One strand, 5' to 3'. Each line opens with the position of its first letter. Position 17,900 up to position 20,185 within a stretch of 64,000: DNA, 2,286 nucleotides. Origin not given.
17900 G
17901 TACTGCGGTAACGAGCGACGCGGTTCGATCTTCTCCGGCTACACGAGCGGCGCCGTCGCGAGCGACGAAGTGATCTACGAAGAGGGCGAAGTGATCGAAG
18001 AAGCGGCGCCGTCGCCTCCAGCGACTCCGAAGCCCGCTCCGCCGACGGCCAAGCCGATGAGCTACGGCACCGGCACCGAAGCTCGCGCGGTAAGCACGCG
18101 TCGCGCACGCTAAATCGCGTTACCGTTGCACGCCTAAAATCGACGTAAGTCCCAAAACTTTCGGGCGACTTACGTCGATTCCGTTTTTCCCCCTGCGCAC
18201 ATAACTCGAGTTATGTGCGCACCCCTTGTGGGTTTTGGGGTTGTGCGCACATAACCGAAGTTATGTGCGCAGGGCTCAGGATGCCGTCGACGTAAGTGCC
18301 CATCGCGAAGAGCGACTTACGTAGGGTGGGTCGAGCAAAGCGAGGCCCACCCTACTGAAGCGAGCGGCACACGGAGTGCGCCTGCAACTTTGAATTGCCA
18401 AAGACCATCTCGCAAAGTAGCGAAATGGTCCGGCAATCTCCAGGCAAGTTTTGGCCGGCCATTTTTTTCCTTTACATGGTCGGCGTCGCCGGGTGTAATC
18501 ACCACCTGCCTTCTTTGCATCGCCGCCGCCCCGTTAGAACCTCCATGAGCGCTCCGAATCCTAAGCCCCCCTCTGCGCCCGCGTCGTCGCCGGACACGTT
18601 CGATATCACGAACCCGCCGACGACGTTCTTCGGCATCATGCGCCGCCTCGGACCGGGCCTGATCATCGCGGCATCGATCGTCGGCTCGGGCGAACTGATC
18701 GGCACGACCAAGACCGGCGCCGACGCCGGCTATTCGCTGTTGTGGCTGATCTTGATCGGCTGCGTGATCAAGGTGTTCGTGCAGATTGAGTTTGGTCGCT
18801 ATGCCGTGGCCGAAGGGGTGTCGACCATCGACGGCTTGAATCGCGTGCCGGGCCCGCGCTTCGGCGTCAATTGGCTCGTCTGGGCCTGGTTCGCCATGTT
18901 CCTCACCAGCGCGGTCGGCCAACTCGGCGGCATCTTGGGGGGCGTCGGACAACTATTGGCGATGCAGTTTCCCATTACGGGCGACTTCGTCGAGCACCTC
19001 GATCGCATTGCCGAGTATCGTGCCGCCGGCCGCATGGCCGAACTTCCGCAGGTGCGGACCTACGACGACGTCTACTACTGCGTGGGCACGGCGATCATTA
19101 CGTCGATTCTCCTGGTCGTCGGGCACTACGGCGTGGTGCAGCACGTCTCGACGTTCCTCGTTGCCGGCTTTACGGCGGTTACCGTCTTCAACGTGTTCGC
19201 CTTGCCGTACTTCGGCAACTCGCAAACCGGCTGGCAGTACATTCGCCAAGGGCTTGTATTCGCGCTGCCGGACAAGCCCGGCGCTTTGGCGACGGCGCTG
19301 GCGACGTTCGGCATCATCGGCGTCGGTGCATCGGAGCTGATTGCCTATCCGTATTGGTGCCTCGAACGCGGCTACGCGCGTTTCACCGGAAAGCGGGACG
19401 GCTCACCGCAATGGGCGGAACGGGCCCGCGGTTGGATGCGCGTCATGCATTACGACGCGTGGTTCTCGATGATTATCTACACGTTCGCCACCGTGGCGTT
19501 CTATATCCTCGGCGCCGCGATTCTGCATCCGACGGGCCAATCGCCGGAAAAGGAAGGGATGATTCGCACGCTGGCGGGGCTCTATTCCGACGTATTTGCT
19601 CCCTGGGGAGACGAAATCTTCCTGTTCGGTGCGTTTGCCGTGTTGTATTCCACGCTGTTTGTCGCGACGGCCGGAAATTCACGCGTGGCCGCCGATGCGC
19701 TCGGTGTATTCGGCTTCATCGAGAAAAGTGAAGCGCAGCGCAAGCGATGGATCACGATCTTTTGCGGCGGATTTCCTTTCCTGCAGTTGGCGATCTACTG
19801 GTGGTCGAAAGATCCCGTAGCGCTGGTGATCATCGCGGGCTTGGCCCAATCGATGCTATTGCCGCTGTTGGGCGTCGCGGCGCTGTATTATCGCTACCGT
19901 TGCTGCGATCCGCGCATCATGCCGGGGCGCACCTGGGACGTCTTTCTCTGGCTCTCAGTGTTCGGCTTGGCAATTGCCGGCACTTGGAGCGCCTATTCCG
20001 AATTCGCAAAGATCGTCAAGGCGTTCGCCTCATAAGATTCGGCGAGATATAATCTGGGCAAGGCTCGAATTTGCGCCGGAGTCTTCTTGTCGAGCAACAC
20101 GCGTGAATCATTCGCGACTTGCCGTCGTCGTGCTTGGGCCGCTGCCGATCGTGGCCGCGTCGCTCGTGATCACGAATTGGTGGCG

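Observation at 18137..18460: Four-hairpin composite palindromic element with nested A-B-spacer-C-D symmetry (copy 1)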

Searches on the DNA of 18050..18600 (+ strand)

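Call 10: search_rna_families(source=window, start=18050, end=18600, threshold=evalue, max_evalue=10)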
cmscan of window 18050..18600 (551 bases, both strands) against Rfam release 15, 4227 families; matches with E-value up to 10: 3.
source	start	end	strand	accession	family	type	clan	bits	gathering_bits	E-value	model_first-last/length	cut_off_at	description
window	18203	18263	+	RF03776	mir-2068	Gene; miRNA;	-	15.8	99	2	1-68/68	no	mir-2068 microRNA precursor family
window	18339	18413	-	RF02046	Sphinx_1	Gene; lncRNA;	-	12.7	34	8.1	1-100/100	no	Sphinx_ conserved region 1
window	18482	18503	+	RF02940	COG3860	Cis-reg;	-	11.2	42.5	7.5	19-40/54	no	COG3860 RNA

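Call 49: search_dna_similar(query=window:18137-18330:+, collection=plasmids, mode=distant, max_evalue=0.01)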
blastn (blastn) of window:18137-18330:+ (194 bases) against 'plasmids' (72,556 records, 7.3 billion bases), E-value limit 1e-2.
No match.

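Call 50: search_dna_similar(query=window:18137-18330:+, collection=phages, mode=distant, max_evalue=0.01)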
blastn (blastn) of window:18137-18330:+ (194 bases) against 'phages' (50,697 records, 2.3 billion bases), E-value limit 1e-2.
No match.
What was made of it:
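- Tried and rejected: Plasmids, phages and viral contigs. blastn of the core against plasmids and phages gave no match (calls 49, 50).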

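Call 102: build_rna_model(alignment_id=A5, structure=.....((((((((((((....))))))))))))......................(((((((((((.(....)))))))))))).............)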
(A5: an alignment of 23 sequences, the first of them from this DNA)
Model R1 built from alignment A5 (23 sequences, 97 columns); structure: as given.
model positions 96; base pairs 24; branch points 1; effective number of sequences 1.43; information 0.595 bits per position. Calibrated on 0.2 Mb of random sequence (short: E-values are rough).
structure used (alignment columns):
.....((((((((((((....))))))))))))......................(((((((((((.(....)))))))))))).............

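Call 103: search_with_rna_model(model_id=R1, sources=[window, L039, L042, L043, L045, L046, L047, L050, L052, L054, L055, L029, L003, L034, L022, L030], max_evalue=10)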
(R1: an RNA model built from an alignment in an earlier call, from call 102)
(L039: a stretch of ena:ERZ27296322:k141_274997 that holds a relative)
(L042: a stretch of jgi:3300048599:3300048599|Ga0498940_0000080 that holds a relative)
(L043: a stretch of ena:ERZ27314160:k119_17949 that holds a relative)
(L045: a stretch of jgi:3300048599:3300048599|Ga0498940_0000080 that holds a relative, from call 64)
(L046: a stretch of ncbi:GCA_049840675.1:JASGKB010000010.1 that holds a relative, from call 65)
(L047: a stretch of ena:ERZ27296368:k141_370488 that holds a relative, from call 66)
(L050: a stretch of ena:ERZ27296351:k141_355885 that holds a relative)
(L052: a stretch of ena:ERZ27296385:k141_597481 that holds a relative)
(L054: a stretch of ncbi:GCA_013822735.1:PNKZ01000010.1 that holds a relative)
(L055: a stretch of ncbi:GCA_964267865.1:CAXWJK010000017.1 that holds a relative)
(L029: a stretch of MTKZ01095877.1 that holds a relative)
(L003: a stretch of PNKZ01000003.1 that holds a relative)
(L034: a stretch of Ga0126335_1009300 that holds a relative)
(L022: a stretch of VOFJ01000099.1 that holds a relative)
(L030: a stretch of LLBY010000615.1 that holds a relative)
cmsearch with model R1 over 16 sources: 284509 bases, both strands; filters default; matches with E-value up to 10: 26.
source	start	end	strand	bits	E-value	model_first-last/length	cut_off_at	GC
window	18189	18284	+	108.2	8.4e-26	1-96/96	no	0.57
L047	9605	9700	+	108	9.8e-26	1-96/96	no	0.55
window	62954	63049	+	105.5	4.3e-25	1-96/96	no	0.55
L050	6411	6506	-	105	5.9e-25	1-96/96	no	0.6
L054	6360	6455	-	101.6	4.3e-24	1-96/96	no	0.57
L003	5153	5249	+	101.3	5.1e-24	1-96/96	no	0.6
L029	3472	3567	+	95.2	2e-22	1-96/96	no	0.55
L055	11717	11810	+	91.2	2e-21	1-96/96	no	0.54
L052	6408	6504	-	90.5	3.1e-21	1-96/96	no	0.56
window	18181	18276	-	53.9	7.9e-12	1-96/96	no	0.55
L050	6419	6514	+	53.3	1.1e-11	1-96/96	no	0.58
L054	6368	6463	+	51.8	2.8e-11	1-96/96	no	0.58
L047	9597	9692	-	50.2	7.2e-11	1-96/96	no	0.54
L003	5145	5241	-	50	8.2e-11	1-96/96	no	0.55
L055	11709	11802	-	46.4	7e-10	1-96/96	no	0.53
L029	3464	3559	-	42.4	7.5e-09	1-96/96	no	0.54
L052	6416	6512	+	42.1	8.9e-09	1-96/96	no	0.55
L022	339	442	+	18.6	0.01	1-96/96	no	0.62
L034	6376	6416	+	14.7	0.1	1-96/96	no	0.46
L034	2611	2651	+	14.7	0.1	1-96/96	no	0.46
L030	988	1063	-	12.3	0.41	1-96/96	no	0.59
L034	3008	3053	+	9.6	2.1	1-96/96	no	0.54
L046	16203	16242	-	7.7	6.2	51-83/96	no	0.6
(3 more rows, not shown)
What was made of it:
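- Checked: A covariance model finds exactly these two cores in the window, at 108 and 105 bits (call 103).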

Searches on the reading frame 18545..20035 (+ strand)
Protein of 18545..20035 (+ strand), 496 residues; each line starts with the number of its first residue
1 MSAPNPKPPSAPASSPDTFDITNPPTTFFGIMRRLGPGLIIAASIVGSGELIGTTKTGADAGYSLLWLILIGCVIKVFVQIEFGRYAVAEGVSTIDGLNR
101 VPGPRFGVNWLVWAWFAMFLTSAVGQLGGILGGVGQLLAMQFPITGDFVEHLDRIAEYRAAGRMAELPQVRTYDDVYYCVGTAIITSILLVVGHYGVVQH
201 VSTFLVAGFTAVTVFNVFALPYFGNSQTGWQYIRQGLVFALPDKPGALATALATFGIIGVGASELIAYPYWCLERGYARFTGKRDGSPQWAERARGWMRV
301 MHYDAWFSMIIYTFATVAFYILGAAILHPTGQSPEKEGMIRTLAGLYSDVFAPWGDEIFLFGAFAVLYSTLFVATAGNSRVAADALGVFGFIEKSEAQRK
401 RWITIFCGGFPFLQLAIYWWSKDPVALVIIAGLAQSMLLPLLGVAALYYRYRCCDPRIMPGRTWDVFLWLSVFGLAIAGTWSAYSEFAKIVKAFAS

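Call 18: search_protein_families(library=pfam, proteins=[window:18545-20035:+], max_evalue=0.01)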
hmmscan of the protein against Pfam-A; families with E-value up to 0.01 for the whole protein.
window:18545-20035:+ (496 aa): 1 family
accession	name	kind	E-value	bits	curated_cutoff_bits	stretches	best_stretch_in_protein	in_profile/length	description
PF01566.24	Nramp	-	2.4e-11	43.7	29.8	1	55-446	5-340/357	Natural resistance-associated macrophage protein-like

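Call 34: find_encoding_contigs(protein=window:18545-20035:+, flank=10000, max_places=10)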
Protein window:18545-20035:+ (496 aa): 2 contigs read that carry it; 2 places shown.
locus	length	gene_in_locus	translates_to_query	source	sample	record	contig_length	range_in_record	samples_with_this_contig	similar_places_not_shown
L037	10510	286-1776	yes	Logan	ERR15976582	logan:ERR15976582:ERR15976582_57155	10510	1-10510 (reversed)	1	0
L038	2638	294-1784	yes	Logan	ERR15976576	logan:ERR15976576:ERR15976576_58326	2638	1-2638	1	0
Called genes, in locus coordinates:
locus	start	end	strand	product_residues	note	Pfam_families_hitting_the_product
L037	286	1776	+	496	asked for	PF01566:Nramp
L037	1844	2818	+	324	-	-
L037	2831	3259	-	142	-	-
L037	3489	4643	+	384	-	PF04321:RmlD_sub_bind, PF01073:3Beta_HSD, PF01370:Epimerase, PF16363:GDP_Man_Dehyd, PF02719:Polysacc_synt_2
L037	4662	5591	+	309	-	PF01370:Epimerase, PF04321:RmlD_sub_bind, PF13460:NAD_binding_10 (faint), PF16363:GDP_Man_Dehyd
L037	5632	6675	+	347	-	PF00535:Glycos_transf_2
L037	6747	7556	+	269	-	PF00483:NTP_transferase, PF12804:NTP_transf_3 (weak)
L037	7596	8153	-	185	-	PF00908:dTDP_sugar_isom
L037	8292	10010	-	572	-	PF14716:HHH_8, PF14520:HHH_5, PF14792:DNA_pol_B_palm (weak), PF14791:DNA_pol_B_thumb, PF02811:PHP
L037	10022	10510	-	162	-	?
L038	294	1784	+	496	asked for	PF01566:Nramp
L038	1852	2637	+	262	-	?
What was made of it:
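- Short-read assemblies of the same organism break inside hairpin C (call 34).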

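Call 63: find_homologous_proteins(query=window:18545-20035:+, max_evalue=1e-80)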
Query window:18545-20035:+ (496 aa): 7016 proteins with E <= 1e-80 among 8000 candidates; the best 120 are listed.
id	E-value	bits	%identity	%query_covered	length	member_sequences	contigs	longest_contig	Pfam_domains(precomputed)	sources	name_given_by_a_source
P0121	0.0e+0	1078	95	100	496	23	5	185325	PF01566.26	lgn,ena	-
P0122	2.3e-275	932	82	99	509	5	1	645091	PF01566.26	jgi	jgi:Mn2+/Fe2+ NRAMP family transporter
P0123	6.5e-274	927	83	99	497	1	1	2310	PF01566.26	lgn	-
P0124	2.5e-264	896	85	94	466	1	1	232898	PF01566.26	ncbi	ncbi:MAG: Nramp family divalent metal transporter [Pirellulales bacterium]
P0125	3.5e-249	846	76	97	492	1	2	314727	PF01566.26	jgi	jgi:Mn2+/Fe2+ NRAMP family transporter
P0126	1.2e-247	841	75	99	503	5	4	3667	PF01566.26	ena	-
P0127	5.9e-242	822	74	98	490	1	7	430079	PF01566.26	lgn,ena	-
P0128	7.2e-240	815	74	97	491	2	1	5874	PF01566.26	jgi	-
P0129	2.0e-239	814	76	93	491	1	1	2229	PF01566.26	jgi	jgi:Mn2+/Fe2+ NRAMP family transporter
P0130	2.9e-239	813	74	98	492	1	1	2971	PF01566.26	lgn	-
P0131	5.6e-237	806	75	98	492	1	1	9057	PF01566.26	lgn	-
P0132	2.8e-236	803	73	98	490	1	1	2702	PF01566.26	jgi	jgi:Mn2+/Fe2+ NRAMP family transporter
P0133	2.8e-236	803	74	95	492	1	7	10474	PF01566.26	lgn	-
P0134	1.4e-235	801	73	100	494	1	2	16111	PF01566.26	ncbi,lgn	-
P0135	2.7e-235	800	74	96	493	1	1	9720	PF01566.26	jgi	-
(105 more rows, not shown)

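Call 64: find_encoding_contigs(protein=P0122, flank=10000, max_places=2)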
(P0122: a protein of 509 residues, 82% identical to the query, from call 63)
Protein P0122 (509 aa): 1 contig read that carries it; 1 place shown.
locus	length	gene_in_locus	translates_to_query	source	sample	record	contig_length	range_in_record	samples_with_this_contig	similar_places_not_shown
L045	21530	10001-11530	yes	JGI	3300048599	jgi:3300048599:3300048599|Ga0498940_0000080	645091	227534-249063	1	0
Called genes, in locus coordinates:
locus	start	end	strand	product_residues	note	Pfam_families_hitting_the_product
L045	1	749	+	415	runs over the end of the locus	PF01075:Glyco_transf_9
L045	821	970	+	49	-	-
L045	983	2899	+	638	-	PF13231:PMT_2 (weak), PF02366:PMT (weak)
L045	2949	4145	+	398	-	PF01266:DAO, PF06039:Mqo (faint), PF07992:Pyr_redox_2 (faint), PF13450:NAD_binding_8 (weak)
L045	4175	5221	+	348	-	PF00535:Glycos_transf_2, PF13641:Glyco_tranf_2_3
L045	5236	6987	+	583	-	-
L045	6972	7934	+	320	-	PF03706:LPG_synthase_TM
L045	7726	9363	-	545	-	PF02366:PMT, PF13231:PMT_2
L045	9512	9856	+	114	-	-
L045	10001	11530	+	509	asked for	PF01566:Nramp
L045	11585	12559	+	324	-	-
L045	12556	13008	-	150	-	PF04892:VanZ-LLP1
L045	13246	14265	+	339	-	PF00535:Glycos_transf_2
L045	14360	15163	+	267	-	PF00483:NTP_transferase, PF12804:NTP_transf_3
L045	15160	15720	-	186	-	PF00908:dTDP_sugar_isom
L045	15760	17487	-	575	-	PF14716:HHH_8, PF14520:HHH_5, PF14792:DNA_pol_B_palm (weak), PF14791:DNA_pol_B_thumb, PF02811:PHP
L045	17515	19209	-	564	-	PF00578:AhpC-TSA (weak), PF13098:Thioredoxin_2, PF13905:Thioredoxin_8, PF01436:NHL (faint), PF08450:SGL (faint)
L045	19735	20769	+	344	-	PF07610:DUF1573, PF22544:HYDIN_VesB_CFA65-like_Ig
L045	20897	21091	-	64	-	PF12669:FeoB_associated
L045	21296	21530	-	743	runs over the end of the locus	PF01926:MMR_HSR1, PF02421:FeoB_N, PF07670:Gate, PF07664:FeoB_C, PF07670:Gate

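Call 65: find_encoding_contigs(protein=P0124, flank=10000, max_places=2)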
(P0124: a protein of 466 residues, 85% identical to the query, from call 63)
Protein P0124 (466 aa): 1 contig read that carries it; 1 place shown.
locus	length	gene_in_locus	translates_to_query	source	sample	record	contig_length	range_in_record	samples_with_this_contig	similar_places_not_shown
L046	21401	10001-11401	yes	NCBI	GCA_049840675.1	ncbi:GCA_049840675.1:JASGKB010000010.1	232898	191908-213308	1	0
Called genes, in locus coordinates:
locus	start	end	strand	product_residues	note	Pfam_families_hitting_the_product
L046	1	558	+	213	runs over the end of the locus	PF07195:FliD_C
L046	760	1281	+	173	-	PF02561:FliS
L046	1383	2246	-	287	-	PF02621:VitK2_biosynth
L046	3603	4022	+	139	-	PF06262:Zincin_1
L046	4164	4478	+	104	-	PF00535:Glycos_transf_2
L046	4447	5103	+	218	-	PF00535:Glycos_transf_2 (weak)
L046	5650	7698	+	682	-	PF03706:LPG_synthase_TM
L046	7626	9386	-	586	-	PF13231:PMT_2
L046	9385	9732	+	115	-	-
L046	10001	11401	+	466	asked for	PF01566:Nramp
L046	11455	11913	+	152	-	-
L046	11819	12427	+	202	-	-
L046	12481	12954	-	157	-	PF04892:VanZ-LLP1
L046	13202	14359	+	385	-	PF04321:RmlD_sub_bind, PF01073:3Beta_HSD, PF01370:Epimerase, PF02719:Polysacc_synt_2 (weak), PF16363:GDP_Man_Dehyd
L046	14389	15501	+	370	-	PF00535:Glycos_transf_2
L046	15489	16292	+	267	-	PF00483:NTP_transferase, PF12804:NTP_transf_3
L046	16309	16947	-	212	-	PF00908:dTDP_sugar_isom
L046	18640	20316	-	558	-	PF00578:AhpC-TSA (weak), PF13098:Thioredoxin_2, PF13905:Thioredoxin_8, PF01436:NHL (faint), PF08450:SGL (faint)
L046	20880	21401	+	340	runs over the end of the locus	PF07610:DUF1573, PF22544:HYDIN_VesB_CFA65-like_Ig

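Call 66: find_encoding_contigs(protein=P0121, flank=10000, max_places=3)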
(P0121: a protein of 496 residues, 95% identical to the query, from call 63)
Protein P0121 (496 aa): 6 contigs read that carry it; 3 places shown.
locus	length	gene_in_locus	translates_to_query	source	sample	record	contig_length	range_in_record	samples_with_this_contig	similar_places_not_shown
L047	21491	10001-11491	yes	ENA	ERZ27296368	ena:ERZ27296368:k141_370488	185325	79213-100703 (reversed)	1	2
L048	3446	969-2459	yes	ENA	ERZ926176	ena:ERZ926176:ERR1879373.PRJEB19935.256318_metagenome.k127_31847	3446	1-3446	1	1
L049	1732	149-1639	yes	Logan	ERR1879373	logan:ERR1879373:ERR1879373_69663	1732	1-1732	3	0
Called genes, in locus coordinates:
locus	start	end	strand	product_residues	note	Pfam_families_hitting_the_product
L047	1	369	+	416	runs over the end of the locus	PF01075:Glyco_transf_9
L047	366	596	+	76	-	-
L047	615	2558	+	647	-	PF13231:PMT_2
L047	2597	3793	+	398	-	PF01266:DAO, PF01494:FAD_binding_3 (faint), PF06039:Mqo (faint), PF07992:Pyr_redox_2 (faint), PF13450:NAD_binding_8 (weak)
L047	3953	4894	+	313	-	PF13641:Glyco_tranf_2_3, PF00535:Glycos_transf_2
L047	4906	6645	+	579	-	-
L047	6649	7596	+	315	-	PF03706:LPG_synthase_TM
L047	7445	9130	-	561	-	PF13231:PMT_2 (weak)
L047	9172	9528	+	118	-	-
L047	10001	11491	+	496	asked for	PF01566:Nramp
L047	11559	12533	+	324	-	-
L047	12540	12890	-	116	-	PF04892:VanZ-LLP1 (weak)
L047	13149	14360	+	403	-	PF01073:3Beta_HSD, PF01370:Epimerase, PF02719:Polysacc_synt_2, PF04321:RmlD_sub_bind, PF16363:GDP_Man_Dehyd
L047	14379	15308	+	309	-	PF01370:Epimerase, PF04321:RmlD_sub_bind, PF13460:NAD_binding_10 (weak), PF16363:GDP_Man_Dehyd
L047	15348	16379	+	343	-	PF00535:Glycos_transf_2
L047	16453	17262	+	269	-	PF00483:NTP_transferase, PF12804:NTP_transf_3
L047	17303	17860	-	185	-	PF00908:dTDP_sugar_isom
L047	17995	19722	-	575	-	PF14716:HHH_8, PF14520:HHH_5, PF14792:DNA_pol_B_palm, PF14791:DNA_pol_B_thumb, PF02811:PHP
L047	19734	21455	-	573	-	PF00578:AhpC-TSA (weak), PF13098:Thioredoxin_2 (weak), PF13905:Thioredoxin_8, PF01436:NHL (faint)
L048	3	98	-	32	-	?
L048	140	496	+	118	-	-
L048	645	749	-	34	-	-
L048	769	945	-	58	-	-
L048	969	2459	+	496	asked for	PF01566:Nramp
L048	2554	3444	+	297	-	?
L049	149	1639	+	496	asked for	PF01566:Nramp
